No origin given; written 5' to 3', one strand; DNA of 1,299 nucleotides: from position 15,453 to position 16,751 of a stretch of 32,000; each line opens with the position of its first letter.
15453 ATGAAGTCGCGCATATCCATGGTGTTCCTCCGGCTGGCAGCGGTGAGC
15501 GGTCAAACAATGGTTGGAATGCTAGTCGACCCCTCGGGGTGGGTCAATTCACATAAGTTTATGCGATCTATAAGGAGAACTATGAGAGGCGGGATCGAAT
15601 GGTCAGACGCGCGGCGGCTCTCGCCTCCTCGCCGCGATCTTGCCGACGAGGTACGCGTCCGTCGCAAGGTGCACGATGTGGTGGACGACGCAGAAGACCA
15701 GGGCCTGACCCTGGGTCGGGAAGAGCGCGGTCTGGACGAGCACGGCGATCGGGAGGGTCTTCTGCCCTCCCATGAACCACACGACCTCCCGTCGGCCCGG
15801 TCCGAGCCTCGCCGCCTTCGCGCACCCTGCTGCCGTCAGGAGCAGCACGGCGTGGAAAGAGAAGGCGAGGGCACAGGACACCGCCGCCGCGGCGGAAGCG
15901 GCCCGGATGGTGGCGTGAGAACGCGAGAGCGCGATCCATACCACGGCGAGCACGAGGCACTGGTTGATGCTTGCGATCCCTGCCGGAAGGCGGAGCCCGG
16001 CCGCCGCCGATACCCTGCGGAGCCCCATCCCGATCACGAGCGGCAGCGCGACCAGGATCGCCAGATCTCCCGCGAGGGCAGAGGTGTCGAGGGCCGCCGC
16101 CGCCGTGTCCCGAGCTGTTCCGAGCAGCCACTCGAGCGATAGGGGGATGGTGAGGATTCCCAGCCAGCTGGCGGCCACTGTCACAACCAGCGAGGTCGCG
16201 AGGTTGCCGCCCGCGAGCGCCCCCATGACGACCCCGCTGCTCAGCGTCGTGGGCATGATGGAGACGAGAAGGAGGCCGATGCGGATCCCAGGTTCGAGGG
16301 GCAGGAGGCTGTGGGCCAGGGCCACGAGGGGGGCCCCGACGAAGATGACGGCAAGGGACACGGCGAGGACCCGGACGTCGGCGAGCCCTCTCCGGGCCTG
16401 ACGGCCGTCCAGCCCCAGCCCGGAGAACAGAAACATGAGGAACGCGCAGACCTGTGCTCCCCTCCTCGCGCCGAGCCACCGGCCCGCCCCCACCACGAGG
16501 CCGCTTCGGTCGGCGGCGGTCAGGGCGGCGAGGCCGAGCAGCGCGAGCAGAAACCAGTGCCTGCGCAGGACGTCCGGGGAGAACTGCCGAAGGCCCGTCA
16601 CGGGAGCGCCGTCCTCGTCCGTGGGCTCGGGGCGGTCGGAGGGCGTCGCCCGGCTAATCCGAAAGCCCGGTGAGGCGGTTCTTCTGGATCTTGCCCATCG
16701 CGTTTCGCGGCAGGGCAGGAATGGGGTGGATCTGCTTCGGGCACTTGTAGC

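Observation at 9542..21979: Phenylphosphate-carboxylase-type quartet (ppcBCAD order) plus UbiD/UbiX, wired to a GntR-TRAP-CoA ligase-BASS operon with no phenylphosphate synthase in view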

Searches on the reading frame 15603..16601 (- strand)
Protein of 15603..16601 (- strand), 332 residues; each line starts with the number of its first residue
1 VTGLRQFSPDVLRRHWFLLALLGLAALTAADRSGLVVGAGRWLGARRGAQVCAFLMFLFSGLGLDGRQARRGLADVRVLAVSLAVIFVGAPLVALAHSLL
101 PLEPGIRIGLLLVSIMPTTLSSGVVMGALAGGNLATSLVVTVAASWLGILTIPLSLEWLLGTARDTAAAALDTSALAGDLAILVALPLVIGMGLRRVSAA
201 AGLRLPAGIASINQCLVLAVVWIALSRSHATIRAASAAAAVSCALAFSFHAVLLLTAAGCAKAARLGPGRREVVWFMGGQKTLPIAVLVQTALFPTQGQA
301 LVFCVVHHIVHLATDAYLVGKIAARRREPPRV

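Call 4: search_protein_families(library=ncbifam, proteins=[window:15603-16601:-], max_evalue=0.001)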
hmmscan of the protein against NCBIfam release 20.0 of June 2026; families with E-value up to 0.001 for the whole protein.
window:15603-16601:- (332 aa): 1 family
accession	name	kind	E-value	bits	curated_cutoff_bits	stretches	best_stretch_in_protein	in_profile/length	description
TIGR00841.1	bass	subfamily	9.2e-08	31.7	326.3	1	61-324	51-310/321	bile acid:sodium symporter family transporter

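Call 5: search_protein_families(library=pfam, proteins=[window:15603-16601:-], max_evalue=0.001)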
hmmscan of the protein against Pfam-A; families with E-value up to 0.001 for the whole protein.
window:15603-16601:- (332 aa): 2 families
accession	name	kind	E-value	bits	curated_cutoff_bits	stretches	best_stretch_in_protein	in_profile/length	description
PF13593.11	SBF_like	-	1.3e-43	150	25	1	15-322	1-311/313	SBF-like CPA transporter family (DUF4137)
PF01758.21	SBF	-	4.1e-15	56.4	24.3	1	54-234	5-179/191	Sodium Bile acid symporter family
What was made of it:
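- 15603..16601 (-): SBF-like (SLC10A7-type) permease; last gene of the neighbouring module, not part of ppc. PF13593 scores 150 bits (call 5).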

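Call 51: find_homologous_proteins(query=window:15603-16601:-, max_evalue=1e-20)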
Query window:15603-16601:- (332 aa): 172 proteins with E <= 1e-20 among 8000 candidates; the best 120 are listed.
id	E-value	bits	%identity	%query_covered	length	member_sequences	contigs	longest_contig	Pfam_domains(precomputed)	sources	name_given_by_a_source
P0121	1.7e-198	676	100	100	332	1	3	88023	PF01758.22,PF13593.12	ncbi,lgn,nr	ncbi:MAG: bile acid:sodium symporter [Deltaproteobacteria bacterium]|nr:bile acid:sodium symporter [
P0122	1.4e-146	506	76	99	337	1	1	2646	PF01758.22,PF13593.12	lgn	-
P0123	1.1e-109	385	64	95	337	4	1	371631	PF01758.22,PF13593.12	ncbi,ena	-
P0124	4.9e-98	346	58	94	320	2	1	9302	PF01758.22,PF13593.12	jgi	jgi:predicted Na+-dependent transporter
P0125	1.0e-92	329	59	92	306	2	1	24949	PF01758.22,PF13593.12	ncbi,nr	ncbi:MAG: bile acid:sodium symporter, partial [Deferrisomatales bacterium]|nr:bile acid:sodium sympo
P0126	2.6e-85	304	54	92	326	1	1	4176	PF01758.22,PF13593.12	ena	-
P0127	1.4e-81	292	49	96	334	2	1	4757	PF01758.22,PF13593.12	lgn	-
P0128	2.9e-81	291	47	95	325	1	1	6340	PF01758.22,PF13593.12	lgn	-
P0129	5.3e-81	290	47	94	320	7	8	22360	PF01758.22,PF13593.12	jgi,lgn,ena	jgi:sodium/bile acid cotransporter 7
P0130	1.1e-80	289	49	96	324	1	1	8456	PF01758.22,PF13593.12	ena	-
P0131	4.6e-79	284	46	95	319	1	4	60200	PF01758.22,PF13593.12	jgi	-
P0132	2.0e-78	282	47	97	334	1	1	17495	PF01758.22,PF13593.12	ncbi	-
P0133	3.6e-78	281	47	94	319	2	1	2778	PF01758.22,PF13593.12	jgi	jgi:sodium/bile acid cotransporter 7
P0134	2.1e-77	279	47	95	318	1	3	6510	PF01758.22,PF13593.12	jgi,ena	-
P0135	3.3e-77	278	44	95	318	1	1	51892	PF01758.22,PF13593.12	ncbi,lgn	-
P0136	2.1e-76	275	46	96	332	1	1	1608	PF01758.22,PF13593.12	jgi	jgi:sodium/bile acid cotransporter 7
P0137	9.0e-76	273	44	96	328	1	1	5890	PF01758.22,PF13593.12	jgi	jgi:solute carrier family 10 (sodium/bile acid cotransporter), member 7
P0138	1.2e-75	273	47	94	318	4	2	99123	PF01758.22,PF13593.12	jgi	-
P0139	1.4e-75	273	47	96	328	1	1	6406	PF01758.22,PF13593.12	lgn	-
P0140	2.0e-75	272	44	95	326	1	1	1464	PF01758.22,PF13593.12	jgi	jgi:sodium/bile acid cotransporter 7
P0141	5.7e-75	271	48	95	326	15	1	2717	PF01758.22,PF13593.12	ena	-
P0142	1.3e-74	269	48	95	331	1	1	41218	PF01758.22,PF13593.12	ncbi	-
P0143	1.9e-74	269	45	96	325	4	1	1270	PF01758.22,PF13593.12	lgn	-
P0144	3.2e-74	268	48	95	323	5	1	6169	PF01758.22,PF13593.12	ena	-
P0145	4.4e-74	268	47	94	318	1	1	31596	PF01758.22,PF13593.12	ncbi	-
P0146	1.4e-73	266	44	97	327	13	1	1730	PF01758.22,PF13593.12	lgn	-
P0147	2.3e-73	265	44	96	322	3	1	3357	PF01758.22,PF13593.12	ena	-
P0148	5.2e-73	264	47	95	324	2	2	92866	PF01758.22,PF13593.12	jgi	-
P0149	5.4e-73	264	46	95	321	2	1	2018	PF01758.22,PF13593.12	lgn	-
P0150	2.1e-72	262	46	95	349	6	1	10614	PF01758.22,PF13593.12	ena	-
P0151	3.2e-72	261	48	96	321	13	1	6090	PF01758.22,PF13593.12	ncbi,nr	ncbi:MAG: bile acid:sodium symporter [Thermodesulfobacteriota bacterium]|nr:bile acid:sodium symport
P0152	3.9e-72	261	44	97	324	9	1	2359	PF01758.22,PF13593.12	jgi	jgi:solute carrier family 10 (sodium/bile acid cotransporter), member 7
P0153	4.0e-72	261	46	95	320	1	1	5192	PF01758.22,PF13593.12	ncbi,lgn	-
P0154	6.5e-72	260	46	94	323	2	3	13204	PF01758.22,PF13593.12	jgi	jgi:sodium/bile acid cotransporter 7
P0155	7.3e-72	260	45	94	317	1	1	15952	PF01758.22,PF13593.12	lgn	-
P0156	1.4e-71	259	43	95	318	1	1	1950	PF01758.22,PF13593.12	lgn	-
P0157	1.9e-71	259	44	94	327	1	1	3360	PF01758.22,PF13593.12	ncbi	-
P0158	2.3e-71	259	44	96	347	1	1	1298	PF01758.22,PF13593.12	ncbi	-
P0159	2.9e-71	258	47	94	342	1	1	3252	PF01758.22,PF13593.12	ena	-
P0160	3.6e-71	258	44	95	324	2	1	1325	PF01758.22,PF13593.12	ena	-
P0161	4.5e-71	258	44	95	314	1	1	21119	PF01758.22,PF13593.12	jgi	jgi:sodium/bile acid cotransporter 7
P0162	5.6e-71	257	46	94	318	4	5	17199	PF01758.22,PF13593.12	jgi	-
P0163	6.6e-71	257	46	95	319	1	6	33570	PF01758.22,PF13593.12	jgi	jgi:sodium/bile acid cotransporter 7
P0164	7.2e-71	257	45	98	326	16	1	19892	PF01758.22,PF13593.12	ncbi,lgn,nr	ncbi:MAG: sodium:proton symporter [Deltaproteobacteria bacterium HGW-Deltaproteobacteria-21]|nr:MAG:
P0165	8.3e-71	257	44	95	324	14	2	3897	PF01758.22,PF13593.12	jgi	-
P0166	1.0e-70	257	44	96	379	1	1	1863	PF01758.22,PF13593.12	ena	-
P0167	1.3e-70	256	48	92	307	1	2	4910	PF01758.22,PF13593.12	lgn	-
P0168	1.3e-70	256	42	96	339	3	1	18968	PF01758.22,PF13593.12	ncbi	ncbi:MAG: bile acid:sodium symporter [Pseudomonadota bacterium]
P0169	1.4e-70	256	44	96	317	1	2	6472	PF01758.22,PF13593.12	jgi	jgi:solute carrier family 10 (sodium/bile acid cotransporter), member 7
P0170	3.2e-70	255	43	96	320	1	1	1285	PF01758.22,PF13593.12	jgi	jgi:sodium/bile acid cotransporter 7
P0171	4.0e-70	255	43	95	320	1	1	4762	PF01758.22,PF13593.12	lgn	-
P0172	4.6e-70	254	44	95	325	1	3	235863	PF01758.22,PF13593.12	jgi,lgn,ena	jgi:solute carrier family 10 (sodium/bile acid cotransporter), member 7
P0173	8.5e-70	254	45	94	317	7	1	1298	PF01758.22,PF13593.12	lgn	-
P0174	1.0e-69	253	43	95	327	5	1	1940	PF01758.22,PF13593.12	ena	-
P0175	1.4e-69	253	42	97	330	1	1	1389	PF01758.22,PF13593.12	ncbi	-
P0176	1.9e-69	252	44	95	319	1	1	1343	PF01758.22,PF13593.12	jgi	jgi:sodium/bile acid cotransporter 7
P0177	2.1e-69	252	43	97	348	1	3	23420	PF01758.22,PF13593.12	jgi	-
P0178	2.1e-69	252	42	95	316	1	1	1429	PF01758.22,PF13593.12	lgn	-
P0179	2.8e-69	252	44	95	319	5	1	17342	PF01758.22,PF13593.12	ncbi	-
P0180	3.3e-69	252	41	95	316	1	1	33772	PF01758.22,PF13593.12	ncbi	-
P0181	5.7e-69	251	43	95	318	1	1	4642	PF01758.22,PF13593.12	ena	-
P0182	9.0e-69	250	44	94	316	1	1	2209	PF01758.22,PF13593.12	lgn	-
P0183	9.1e-69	250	42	96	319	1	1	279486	PF01758.22,PF13593.12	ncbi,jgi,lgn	ncbi:MAG: sodium/bile acid cotransporter 7 [Desulforhopalus sp.]|jgi:sodium/bile acid cotransporter 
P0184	9.5e-69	250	46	95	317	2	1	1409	PF01758.22,PF13593.12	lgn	-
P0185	1.1e-68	250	46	94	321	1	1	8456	PF01758.22,PF13593.12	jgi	-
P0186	1.3e-68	250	46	96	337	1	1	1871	PF01758.22,PF13593.12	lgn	-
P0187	1.3e-68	250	44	95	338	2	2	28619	PF01758.22,PF13593.12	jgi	jgi:sodium/bile acid cotransporter 7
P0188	1.5e-68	249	41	95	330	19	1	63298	PF01758.22,PF13593.12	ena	-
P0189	2.0e-68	249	46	92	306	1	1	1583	PF01758.22,PF13593.12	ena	-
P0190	4.1e-68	248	41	95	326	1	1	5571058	PF01758.22,PF13593.12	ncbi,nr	ncbi:MAG: bile acid:sodium symporter [Deltaproteobacteria bacterium]|nr:MAG: bile acid:sodium sympor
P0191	5.7e-68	248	47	95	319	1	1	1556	PF01758.22,PF13593.12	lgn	-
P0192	7.9e-68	247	45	89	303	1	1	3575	PF01758.22,PF13593.12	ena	-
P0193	1.2e-67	246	42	95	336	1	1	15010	PF01758.22,PF13593.12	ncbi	-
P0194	1.6e-67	246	42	95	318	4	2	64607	PF01758.22,PF13593.12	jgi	jgi:solute carrier family 10 (sodium/bile acid cotransporter), member 7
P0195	2.2e-67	246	45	96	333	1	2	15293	PF01758.22,PF13593.12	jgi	jgi:sodium/bile acid cotransporter 7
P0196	5.1e-67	244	43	94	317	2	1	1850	PF01758.22,PF13593.12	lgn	-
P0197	5.6e-67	244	41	95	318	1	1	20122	PF01758.22,PF13593.12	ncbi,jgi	ncbi:MAG: sodium/bile acid cotransporter 7 [Desulforhopalus sp.]|jgi:sodium/bile acid cotransporter 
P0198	6.1e-67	244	43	96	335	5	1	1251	PF01758.22,PF13593.12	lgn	-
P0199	6.2e-67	244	43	95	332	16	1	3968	PF01758.22,PF13593.12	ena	-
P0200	9.6e-67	243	41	95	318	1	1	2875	PF01758.22,PF13593.12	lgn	-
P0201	9.7e-67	243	48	83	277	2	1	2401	PF01758.22,PF13593.12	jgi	-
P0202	1.0e-66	243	41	95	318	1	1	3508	PF01758.22,PF13593.12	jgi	-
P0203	1.2e-66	243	46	95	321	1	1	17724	PF01758.22,PF13593.12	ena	-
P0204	1.2e-66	243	44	95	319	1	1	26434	PF01758.22,PF13593.12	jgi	jgi:sodium/bile acid cotransporter 7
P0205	1.5e-66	243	42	95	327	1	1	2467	PF01758.22,PF13593.12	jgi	jgi:sodium/bile acid cotransporter 7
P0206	2.0e-66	242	41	95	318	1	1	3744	PF01758.22,PF13593.12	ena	-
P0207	2.4e-66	242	42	95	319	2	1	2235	PF01758.22,PF13593.12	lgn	-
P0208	2.6e-66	242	44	92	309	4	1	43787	PF01758.22,PF13593.12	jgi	jgi:sodium/bile acid cotransporter 7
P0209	3.0e-66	242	43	95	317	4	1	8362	PF01758.22,PF13593.12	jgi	jgi:sodium/bile acid cotransporter 7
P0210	3.6e-66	242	44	95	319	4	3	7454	PF01758.22,PF13593.12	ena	-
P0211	3.7e-66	242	41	95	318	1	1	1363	PF01758.22,PF13593.12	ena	-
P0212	5.2e-66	241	43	91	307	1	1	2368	PF01758.22,PF13593.12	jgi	jgi:sodium/bile acid cotransporter 7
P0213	5.5e-66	241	41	95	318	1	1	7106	PF01758.22,PF13593.12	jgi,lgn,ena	-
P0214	6.6e-66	241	43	95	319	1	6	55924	PF01758.22,PF13593.12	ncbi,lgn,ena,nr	ncbi:MAG: bile acid:sodium symporter [Desulfobulbaceae bacterium]|nr:MAG: bile acid:sodium symporter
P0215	7.5e-66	241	41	95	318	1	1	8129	PF01758.22,PF13593.12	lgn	-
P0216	9.4e-66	240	44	92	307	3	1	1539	PF01758.22,PF13593.12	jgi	jgi:sodium/bile acid cotransporter 7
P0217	9.7e-66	240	44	89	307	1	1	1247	PF01758.22,PF13593.12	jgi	-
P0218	1.1e-65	240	44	94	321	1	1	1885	PF01758.22,PF13593.12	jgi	jgi:sodium/bile acid cotransporter 7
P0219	1.3e-65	240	46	89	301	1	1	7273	PF01758.22,PF13593.12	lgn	-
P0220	1.5e-65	240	44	95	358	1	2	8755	PF01758.22,PF13593.12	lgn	-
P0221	2.5e-65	239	42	95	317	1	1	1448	PF01758.22,PF13593.12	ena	-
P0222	3.4e-65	238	41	96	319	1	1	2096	PF01758.22,PF13593.12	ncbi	-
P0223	4.5e-65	238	40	95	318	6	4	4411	PF01758.22,PF13593.12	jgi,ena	-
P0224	4.5e-65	238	42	96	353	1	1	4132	PF01758.22,PF13593.12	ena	-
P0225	4.7e-65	238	45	93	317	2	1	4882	PF01758.22,PF13593.12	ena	-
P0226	4.8e-65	238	47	96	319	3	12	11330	PF01758.22,PF13593.12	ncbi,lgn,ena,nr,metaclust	ncbi:MAG: hypothetical protein AUK55_10110 [Syntrophobacteraceae bacterium CG2_30_61_12]|nr:MAG: hyp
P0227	6.0e-65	238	43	95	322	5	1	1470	PF01758.22,PF13593.12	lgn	-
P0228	6.1e-65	238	45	94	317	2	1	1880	PF01758.22,PF13593.12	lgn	-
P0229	1.2e-64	237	40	95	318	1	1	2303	PF01758.22,PF13593.12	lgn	-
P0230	1.3e-64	236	42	95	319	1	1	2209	PF01758.22,PF13593.12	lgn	-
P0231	1.6e-64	236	45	95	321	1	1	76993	PF01758.22,PF13593.12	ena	-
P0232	2.3e-64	236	45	93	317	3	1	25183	PF01758.22,PF13593.12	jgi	-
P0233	2.9e-64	235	42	95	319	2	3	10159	PF01758.22,PF13593.12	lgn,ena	-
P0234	3.3e-64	235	44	89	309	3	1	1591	PF01758.22,PF13593.12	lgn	-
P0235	4.4e-64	235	44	93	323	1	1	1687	PF01758.22,PF13593.12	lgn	-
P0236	5.2e-64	235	41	95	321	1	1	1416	PF01758.22,PF13593.12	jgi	jgi:solute carrier family 10 (sodium/bile acid cotransporter), member 7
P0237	5.4e-64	234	43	92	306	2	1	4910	PF01758.22,PF13593.12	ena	-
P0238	1.7e-63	233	45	96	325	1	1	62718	PF01758.22,PF13593.12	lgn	-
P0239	1.9e-63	233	45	95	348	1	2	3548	PF01758.22,PF13593.12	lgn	-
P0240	2.5e-63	232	44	95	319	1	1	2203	PF01758.22,PF13593.12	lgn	-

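Call 52: find_encoding_contigs(protein=P0123, flank=8000, max_places=1)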
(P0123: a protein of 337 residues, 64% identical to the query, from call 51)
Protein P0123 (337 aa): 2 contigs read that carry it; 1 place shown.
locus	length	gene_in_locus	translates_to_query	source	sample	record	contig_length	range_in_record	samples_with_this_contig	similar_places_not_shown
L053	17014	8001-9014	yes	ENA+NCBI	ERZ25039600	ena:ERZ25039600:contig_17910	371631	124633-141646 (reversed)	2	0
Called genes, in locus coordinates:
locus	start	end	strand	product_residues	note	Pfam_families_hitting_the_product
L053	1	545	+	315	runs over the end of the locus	-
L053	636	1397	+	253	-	-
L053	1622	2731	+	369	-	PF01636:APH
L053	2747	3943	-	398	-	PF02515:CoA_transf_3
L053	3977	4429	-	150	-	PF06808:DctM (faint)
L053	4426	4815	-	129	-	PF06808:DctM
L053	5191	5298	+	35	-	-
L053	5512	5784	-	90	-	PF04290:DctQ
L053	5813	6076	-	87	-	-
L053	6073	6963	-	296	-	PF03480:DctP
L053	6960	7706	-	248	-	PF00392:GntR, PF07729:FCD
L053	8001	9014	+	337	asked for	PF13593:SBF_like, PF01758:SBF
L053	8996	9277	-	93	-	PF07295:DUF1451 (faint)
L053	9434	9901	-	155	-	PF16155:PnbB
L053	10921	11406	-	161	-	-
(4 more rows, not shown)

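Call 53: find_encoding_contigs(protein=P0125, flank=8000, max_places=1)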
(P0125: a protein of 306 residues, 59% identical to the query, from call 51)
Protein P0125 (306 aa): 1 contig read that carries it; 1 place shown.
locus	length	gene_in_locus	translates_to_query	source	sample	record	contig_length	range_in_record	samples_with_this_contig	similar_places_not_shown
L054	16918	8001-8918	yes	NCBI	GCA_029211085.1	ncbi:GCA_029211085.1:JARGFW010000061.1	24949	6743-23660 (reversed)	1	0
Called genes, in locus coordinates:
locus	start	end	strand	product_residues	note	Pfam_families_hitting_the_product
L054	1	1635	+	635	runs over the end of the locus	PF01627:Hpt, PF07194:P2 (weak), PF02895:H-kinase_dim (faint), PF02518:HATPase_c, PF01584:CheW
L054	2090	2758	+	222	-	PF00392:GntR, PF07729:FCD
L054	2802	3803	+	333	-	PF03480:DctP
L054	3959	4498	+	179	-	PF04290:DctQ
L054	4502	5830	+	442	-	PF06808:DctM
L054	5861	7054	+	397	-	PF02515:CoA_transf_3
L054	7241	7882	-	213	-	PF02589:LUD_dom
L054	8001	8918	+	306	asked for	PF13593:SBF_like, PF01758:SBF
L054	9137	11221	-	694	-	PF13328:HD_4, PF04607:RelA_SpoT (weak), PF02824:TGS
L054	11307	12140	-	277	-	PF05673:DUF815, PF13191:AAA_16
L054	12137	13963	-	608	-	PF01435:Peptidase_M48, PF13431:TPR_17 (faint)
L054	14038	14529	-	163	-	-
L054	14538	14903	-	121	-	-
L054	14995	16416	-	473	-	PF00072:Response_reg, PF00158:Sigma54_activat, PF14532:Sigma54_activ_2, PF07728:AAA_5 (faint), PF25601:AAA_lid_14, PF02954:HTH_8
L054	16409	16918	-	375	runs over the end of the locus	PF08448:PAS_4 (weak), PF13426:PAS_9 (weak), PF00512:HisKA (faint), PF02518:HATPase_c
